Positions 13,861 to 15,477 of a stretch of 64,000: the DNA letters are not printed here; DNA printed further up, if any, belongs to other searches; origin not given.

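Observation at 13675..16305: AT-rich two-gene island: ABC/AAA_21 ATPase translationally coupled to an RloB/Toprim-like protein (candidate anti-phage module)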

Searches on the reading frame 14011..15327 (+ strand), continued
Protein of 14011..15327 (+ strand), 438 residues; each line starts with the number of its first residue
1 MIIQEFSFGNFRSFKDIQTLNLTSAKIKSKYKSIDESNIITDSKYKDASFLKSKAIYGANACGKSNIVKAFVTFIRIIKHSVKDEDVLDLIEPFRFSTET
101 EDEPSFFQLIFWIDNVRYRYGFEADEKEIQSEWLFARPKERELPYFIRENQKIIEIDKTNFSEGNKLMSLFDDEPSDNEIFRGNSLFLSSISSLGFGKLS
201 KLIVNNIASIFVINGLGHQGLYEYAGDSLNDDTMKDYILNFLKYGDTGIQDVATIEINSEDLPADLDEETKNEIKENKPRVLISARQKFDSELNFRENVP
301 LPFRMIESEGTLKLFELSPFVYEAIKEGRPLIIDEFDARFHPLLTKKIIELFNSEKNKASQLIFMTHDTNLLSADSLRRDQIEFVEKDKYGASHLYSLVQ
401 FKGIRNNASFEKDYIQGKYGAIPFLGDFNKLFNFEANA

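Call 61: find_encoding_contigs(protein=P0209, flank=10000, max_places=1)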
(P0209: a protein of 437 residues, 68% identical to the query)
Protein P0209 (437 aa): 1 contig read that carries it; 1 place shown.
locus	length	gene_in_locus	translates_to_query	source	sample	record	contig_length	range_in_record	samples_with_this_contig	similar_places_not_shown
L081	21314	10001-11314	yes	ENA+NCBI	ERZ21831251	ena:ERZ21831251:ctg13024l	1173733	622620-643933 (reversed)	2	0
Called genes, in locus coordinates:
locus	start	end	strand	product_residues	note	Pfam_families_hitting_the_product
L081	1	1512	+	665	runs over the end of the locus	PF18962:Por_Secre_tail (weak)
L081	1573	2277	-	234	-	PF01048:PNP_UDP_1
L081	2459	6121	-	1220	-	PF18076:FGAR-AT_N (weak), PF18072:FGAR-AT_linker, PF02769:AIRS_C, PF22689:FGAR-AT_PurM_N-like, PF02769:AIRS_C, PF13507:GATase_5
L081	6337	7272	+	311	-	-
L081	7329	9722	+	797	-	PF13802:Gal_mutarotas_2, PF01055:Glyco_hydro_31_2nd, PF21365:Glyco_hydro_31_3rd, PF17137:DUF5110 (weak)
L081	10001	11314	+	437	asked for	PF02463:SMC_N (weak), PF13304:AAA_21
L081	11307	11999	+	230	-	PF13707:RloB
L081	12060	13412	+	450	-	PF04851:ResIII, PF00270:DEAD, PF00271:Helicase_C, PF03880:DbpA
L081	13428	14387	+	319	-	PF05971:Methyltransf_10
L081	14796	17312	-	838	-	PF02689:Herpes_Helicase (faint), PF05970:PIF1, PF13245:AAA_19, PF13401:AAA_22 (weak), PF13604:AAA_30, PF00570:HRDC, PF14493:HTH_40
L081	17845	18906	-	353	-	PF13528:Glyco_trans_1_3 (weak), PF04101:Glyco_tran_28_C (weak)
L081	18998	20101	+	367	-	PF02481:DNA_processg_A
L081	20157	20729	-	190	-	PF03938:OmpH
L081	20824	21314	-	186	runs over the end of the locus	PF03938:OmpH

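Call 86: search_solved_structures(query=window:14011-15324:+, max_evalue=0.01, show_alignments=1)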
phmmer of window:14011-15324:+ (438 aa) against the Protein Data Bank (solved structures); distinct sequences matched with E-value up to 0.01: 0.

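Call 100: search_protein_families(library=ncbifam, proteins=[L080:17864-19003:-, L078:19291-20520:+], max_evalue=0.01)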
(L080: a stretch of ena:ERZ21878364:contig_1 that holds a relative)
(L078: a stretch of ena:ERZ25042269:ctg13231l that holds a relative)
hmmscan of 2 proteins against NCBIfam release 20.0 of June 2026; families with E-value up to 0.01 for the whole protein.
L080:17864-19003:- (379 aa): 3 families
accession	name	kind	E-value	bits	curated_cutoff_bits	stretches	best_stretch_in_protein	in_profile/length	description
TIGR02224.1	recomb_XerC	equivalog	2.4e-08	33.7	335.15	1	128-369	16-257/295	tyrosine recombinase XerC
NF040815.2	recomb_XerA_Arch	equivalog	8e-08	32.2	220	1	128-376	15-241/263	site-specific tyrosine recombinase/integron integrase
TIGR02225.1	recomb_XerD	equivalog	1.1e-07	31.5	329.6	1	125-375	13-260/290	site-specific tyrosine recombinase XerD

L078:19291-20520:+ (409 aa): 9 families
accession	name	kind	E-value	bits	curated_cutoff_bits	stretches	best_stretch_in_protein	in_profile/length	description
TIGR02225.1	recomb_XerD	equivalog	3e-23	82.6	329.6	1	129-392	13-280/290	site-specific tyrosine recombinase XerD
NF040815.2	recomb_XerA_Arch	equivalog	2.4e-22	79.8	220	1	129-390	12-258/263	site-specific tyrosine recombinase/integron integrase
TIGR02224.1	recomb_XerC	equivalog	2.4e-22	79.7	335.15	1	128-393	12-284/295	tyrosine recombinase XerC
NF001399.0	PRK00283.1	subfamily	1e-18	67.6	279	1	129-392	22-289/300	tyrosine recombinase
TIGR02249.1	integrase_gron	subfamily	5.3e-12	45.7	265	1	325-387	240-301/315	integron integrase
NF002331.0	PRK01287.1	subfamily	7.6e-08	31.7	371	1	322-391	249-317/365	site-specific tyrosine recombinase XerC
NF011946.0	PRK15417.1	equivalog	1.7e-07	30.8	435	1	337-387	267-316/337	integron integrase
NF003462.0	PRK05084.1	equivalog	3.5e-06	26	267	1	341-400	300-358/360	tyrosine recombinase XerS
NF047926.1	integrase_GmtZ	equivalog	4.7e-05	21.6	600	1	322-401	412-485/784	gamma-mobile-trio integrase GmtZ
